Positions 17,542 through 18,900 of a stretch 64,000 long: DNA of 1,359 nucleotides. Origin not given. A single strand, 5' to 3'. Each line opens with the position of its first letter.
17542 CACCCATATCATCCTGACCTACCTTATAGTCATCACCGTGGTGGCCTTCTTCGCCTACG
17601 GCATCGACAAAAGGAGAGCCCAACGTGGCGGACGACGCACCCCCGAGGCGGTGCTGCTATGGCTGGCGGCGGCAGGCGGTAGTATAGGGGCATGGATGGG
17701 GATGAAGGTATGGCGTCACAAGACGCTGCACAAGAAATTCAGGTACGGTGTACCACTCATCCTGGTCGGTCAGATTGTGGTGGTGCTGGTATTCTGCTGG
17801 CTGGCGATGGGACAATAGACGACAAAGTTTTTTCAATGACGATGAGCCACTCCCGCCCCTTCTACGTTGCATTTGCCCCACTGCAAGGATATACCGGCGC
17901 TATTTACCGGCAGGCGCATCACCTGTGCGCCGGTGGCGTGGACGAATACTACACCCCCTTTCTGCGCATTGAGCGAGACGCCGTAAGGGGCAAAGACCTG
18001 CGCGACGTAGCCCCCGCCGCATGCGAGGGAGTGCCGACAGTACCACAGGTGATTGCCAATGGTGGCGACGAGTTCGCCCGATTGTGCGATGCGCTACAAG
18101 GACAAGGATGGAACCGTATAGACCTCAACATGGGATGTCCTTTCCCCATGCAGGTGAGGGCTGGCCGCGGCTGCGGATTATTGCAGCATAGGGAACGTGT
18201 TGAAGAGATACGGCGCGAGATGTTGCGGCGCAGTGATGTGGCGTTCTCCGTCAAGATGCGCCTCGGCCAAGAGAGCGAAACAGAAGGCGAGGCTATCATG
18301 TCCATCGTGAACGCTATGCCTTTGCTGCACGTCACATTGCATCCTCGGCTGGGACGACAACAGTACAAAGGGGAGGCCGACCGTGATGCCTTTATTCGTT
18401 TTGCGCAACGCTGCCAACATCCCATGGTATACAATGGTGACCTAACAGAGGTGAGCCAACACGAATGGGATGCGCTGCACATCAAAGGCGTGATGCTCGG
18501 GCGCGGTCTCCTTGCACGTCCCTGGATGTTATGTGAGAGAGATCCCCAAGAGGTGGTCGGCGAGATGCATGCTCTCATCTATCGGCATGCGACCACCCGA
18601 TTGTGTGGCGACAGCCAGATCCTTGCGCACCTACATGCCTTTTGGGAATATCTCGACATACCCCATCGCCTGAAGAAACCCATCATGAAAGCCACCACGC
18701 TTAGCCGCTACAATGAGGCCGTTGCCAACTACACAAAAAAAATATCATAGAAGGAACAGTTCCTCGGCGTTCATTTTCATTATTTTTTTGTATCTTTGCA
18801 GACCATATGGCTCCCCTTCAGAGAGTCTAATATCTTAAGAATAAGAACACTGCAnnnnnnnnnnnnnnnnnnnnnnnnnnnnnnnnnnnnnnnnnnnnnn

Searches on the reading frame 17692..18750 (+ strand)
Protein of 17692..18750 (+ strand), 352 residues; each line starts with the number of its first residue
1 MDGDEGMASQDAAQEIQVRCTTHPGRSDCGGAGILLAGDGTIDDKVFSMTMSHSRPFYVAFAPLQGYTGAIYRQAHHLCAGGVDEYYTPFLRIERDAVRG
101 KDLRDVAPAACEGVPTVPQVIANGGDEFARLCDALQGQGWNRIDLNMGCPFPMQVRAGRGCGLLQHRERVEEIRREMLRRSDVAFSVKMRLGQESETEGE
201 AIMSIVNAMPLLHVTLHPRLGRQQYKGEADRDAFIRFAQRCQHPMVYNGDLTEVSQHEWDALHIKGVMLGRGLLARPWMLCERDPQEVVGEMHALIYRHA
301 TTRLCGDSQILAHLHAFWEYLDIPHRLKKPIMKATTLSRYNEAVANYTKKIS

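Call 80: search_protein_families(library=pfam, proteins=[window:17692-18750:+], max_evalue=0.00001)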
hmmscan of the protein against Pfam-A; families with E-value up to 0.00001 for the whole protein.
window:17692-18750:+ (352 aa): 1 family
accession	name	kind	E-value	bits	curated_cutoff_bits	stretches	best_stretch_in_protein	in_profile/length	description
PF01207.24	Dus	-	5.6e-26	91.8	20.4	1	62-284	3-227/311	Dihydrouridine synthase (Dus)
